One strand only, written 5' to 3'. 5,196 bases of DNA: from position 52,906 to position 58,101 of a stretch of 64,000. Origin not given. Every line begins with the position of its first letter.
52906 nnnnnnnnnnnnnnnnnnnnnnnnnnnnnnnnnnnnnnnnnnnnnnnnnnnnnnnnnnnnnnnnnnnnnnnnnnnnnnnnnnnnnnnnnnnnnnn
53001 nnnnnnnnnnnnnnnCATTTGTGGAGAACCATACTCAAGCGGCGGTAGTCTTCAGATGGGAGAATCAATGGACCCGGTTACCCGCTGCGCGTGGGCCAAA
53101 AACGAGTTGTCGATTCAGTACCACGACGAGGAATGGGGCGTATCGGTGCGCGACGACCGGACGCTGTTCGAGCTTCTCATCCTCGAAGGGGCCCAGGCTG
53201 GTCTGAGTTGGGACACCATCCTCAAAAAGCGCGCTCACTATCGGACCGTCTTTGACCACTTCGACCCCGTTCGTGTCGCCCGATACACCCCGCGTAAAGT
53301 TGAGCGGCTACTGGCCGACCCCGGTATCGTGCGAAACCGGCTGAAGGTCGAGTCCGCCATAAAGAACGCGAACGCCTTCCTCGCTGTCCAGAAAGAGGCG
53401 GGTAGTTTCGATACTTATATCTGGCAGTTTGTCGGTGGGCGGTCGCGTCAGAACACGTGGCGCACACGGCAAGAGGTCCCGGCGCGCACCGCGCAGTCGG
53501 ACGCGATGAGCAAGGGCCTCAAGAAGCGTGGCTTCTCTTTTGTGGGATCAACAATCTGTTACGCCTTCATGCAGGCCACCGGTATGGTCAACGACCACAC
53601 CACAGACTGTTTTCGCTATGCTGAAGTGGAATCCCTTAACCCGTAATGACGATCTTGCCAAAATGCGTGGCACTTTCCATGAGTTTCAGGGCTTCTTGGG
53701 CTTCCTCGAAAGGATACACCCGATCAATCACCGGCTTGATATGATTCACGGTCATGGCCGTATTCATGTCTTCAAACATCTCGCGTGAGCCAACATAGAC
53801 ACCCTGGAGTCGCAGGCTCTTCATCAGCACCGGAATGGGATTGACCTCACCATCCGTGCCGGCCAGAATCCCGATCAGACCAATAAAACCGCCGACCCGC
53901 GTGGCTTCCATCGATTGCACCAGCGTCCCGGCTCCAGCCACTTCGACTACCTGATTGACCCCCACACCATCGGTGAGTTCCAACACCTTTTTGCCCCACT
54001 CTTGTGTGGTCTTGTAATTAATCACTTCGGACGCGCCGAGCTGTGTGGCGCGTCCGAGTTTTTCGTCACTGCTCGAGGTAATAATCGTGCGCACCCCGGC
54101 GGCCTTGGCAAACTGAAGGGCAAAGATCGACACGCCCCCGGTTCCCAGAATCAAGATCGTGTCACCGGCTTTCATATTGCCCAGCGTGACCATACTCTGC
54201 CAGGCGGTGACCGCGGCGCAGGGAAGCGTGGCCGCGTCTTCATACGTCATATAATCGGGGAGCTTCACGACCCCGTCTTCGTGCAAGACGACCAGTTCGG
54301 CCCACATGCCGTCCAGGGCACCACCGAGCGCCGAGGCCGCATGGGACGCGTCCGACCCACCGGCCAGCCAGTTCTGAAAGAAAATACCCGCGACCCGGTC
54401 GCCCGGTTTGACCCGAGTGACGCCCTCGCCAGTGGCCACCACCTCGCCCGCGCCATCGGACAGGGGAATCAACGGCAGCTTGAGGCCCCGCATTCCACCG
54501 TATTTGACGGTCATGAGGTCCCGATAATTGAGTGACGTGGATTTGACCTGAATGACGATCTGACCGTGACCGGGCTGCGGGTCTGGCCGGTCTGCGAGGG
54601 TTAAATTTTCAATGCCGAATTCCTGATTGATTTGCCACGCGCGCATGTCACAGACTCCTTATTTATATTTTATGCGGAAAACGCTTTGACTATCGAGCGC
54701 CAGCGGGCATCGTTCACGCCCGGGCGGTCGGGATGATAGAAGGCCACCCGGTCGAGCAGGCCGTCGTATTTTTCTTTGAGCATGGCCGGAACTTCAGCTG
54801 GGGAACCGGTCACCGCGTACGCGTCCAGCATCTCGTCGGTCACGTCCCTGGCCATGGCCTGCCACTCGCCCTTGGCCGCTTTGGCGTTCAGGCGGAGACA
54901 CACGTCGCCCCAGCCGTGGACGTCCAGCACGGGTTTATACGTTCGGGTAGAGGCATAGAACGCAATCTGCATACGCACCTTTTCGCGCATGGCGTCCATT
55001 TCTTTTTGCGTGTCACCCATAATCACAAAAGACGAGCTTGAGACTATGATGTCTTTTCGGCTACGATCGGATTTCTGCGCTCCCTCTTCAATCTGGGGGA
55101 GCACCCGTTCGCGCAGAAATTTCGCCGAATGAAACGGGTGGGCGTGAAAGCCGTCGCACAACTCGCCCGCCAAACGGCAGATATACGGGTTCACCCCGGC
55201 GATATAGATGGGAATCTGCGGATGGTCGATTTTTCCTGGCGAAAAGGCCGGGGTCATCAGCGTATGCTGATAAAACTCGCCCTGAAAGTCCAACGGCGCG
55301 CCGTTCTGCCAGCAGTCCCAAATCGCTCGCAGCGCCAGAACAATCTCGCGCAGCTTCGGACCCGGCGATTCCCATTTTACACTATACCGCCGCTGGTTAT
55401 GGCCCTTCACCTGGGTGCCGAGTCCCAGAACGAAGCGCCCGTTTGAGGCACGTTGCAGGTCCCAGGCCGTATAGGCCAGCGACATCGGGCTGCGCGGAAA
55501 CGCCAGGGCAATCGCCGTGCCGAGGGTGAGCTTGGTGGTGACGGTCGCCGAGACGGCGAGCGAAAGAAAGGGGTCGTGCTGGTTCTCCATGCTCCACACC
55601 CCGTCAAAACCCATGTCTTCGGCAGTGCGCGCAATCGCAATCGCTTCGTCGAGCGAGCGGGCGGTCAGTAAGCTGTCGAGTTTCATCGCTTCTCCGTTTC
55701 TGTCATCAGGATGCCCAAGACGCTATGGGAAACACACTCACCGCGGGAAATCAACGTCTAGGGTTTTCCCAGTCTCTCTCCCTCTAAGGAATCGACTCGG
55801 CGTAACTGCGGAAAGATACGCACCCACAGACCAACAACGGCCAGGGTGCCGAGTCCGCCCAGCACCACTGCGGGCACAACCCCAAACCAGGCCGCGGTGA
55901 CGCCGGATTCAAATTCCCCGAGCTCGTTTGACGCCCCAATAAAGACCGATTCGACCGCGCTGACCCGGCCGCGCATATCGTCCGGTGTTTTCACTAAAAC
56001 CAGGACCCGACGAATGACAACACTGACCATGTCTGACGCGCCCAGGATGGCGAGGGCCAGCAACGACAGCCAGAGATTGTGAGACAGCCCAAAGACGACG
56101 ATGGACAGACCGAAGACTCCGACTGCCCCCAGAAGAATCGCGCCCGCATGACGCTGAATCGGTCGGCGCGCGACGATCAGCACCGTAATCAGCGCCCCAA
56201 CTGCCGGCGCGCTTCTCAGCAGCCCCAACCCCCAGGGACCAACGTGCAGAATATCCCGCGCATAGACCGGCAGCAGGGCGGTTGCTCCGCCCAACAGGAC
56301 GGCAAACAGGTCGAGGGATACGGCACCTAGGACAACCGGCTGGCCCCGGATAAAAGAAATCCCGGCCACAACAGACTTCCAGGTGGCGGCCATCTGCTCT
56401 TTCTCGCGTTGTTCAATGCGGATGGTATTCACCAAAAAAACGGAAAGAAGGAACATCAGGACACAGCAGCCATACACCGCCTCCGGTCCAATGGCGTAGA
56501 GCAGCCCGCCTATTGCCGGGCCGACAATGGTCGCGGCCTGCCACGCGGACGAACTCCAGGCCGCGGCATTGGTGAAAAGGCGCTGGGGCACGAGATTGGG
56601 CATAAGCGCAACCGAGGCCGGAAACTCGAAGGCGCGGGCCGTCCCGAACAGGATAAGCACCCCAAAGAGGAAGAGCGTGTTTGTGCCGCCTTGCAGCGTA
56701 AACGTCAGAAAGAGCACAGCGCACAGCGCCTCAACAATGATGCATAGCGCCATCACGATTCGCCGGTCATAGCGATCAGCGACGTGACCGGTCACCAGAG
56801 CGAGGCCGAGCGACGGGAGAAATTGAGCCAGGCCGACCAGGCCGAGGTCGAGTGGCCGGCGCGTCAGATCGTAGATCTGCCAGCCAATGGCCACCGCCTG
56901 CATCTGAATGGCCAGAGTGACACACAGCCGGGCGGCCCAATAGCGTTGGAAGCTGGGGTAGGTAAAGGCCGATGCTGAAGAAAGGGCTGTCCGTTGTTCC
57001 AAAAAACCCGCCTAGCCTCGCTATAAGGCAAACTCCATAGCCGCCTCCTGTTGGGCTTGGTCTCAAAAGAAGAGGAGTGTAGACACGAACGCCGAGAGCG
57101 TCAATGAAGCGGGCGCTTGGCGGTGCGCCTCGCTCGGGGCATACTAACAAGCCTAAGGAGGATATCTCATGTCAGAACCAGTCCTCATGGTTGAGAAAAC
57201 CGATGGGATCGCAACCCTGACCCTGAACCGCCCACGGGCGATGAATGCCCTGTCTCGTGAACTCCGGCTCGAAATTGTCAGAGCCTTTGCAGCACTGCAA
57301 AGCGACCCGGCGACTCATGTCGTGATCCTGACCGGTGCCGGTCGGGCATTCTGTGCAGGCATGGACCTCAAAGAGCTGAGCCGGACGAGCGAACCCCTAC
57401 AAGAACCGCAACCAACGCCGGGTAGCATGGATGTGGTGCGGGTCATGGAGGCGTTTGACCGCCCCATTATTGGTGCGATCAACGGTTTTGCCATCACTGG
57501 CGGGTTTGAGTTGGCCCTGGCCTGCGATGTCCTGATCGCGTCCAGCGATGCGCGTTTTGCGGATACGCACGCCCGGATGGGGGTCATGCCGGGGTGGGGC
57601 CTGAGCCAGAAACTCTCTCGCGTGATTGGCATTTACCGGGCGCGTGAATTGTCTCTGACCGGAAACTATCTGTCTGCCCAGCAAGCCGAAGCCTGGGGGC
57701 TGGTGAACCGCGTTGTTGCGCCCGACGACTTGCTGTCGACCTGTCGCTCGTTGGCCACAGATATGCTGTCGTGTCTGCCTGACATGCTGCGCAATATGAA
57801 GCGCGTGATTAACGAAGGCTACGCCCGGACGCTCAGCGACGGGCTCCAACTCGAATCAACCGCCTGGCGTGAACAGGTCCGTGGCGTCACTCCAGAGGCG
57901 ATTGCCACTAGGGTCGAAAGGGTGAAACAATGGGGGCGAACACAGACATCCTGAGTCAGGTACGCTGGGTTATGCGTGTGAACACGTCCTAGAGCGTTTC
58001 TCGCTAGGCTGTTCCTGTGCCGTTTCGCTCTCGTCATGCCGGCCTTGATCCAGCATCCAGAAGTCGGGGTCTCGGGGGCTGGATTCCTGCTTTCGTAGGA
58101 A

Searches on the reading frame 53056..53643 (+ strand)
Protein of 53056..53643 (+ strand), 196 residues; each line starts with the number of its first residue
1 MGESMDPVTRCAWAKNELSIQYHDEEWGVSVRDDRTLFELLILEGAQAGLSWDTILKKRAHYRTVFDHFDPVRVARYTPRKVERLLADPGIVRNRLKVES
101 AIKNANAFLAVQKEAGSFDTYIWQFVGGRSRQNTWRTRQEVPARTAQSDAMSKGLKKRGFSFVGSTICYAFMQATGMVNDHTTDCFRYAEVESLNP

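Call 53: search_protein_families(library=pfam, proteins=[window:53056-53643:+], max_evalue=0.001)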
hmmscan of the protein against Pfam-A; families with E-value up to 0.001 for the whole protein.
window:53056-53643:+ (196 aa): 1 family
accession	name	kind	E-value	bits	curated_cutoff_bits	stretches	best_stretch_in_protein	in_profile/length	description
PF03352.18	Adenine_glyco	-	2.8e-81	272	25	1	14-187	3-176/177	Methyladenine glycosylase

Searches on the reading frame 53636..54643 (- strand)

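Call 53: search_protein_families(library=pfam, proteins=[window:53636-54643:-], max_evalue=0.001)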
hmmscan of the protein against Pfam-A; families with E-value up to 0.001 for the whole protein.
window:53636-54643:- (335 aa): 3 families
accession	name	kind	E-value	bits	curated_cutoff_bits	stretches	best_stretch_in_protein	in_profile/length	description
PF00107.32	ADH_zinc_N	-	1.5e-25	90.1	31.8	1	170-294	1-124/129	Zinc-binding dehydrogenase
PF08240.17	ADH_N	-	3.2e-19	69.5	23.5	1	26-130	2-104/104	Alcohol dehydrogenase GroES-like domain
PF13602.12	ADH_zinc_N_2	-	1.5e-18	68.5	27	1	202-333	1-134/134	Zinc-binding dehydrogenase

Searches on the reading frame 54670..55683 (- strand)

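Call 53: search_protein_families(library=pfam, proteins=[window:54670-55683:-], max_evalue=0.001)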
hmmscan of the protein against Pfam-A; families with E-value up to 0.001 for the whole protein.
window:54670-55683:- (337 aa): 1 family
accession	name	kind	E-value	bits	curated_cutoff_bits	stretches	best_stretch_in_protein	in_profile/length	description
PF00296.26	Bac_luciferase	-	1.5e-65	222.1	27.9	1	8-309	18-311/314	Luciferase-like monooxygenase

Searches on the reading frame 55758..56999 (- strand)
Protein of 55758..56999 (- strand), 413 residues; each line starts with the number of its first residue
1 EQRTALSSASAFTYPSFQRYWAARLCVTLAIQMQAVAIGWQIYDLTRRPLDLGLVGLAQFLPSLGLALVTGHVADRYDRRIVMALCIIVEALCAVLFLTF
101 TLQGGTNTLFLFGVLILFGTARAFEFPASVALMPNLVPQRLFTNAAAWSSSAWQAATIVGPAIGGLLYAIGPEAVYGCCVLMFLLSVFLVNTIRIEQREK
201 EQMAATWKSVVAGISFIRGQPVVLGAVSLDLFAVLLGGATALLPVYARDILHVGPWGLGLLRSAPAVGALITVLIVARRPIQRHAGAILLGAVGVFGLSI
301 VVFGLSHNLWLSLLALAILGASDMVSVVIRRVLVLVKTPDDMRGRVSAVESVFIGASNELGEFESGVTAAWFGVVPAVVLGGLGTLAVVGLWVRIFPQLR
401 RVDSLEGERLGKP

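Call 53: search_protein_families(library=pfam, proteins=[window:55758-56999:-], max_evalue=0.001)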
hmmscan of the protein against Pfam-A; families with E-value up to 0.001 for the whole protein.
window:55758-56999:- (413 aa): 2 families
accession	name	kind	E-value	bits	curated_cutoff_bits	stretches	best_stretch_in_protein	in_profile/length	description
PF05977.19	MFS_3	-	1.7e-36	126.2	27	1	8-404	3-400/524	Transmembrane secretion effector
PF07690.21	MFS_1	-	1.4e-31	110.1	33.4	1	21-353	2-338/347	Major Facilitator Superfamily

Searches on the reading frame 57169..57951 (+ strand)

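Call 53: search_protein_families(library=pfam, proteins=[window:57169-57951:+], max_evalue=0.001)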
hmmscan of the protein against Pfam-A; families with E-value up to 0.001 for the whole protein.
window:57169-57951:+ (261 aa): 2 families
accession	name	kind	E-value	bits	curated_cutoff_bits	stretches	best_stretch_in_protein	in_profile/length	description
PF00378.25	ECH_1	-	7.7e-57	192.9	27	1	10-236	2-227/251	Enoyl-CoA hydratase/isomerase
PF16113.10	ECH_2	-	5.7e-29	102.1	27.2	1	15-249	2-238/335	Enoyl-CoA hydratase/isomerase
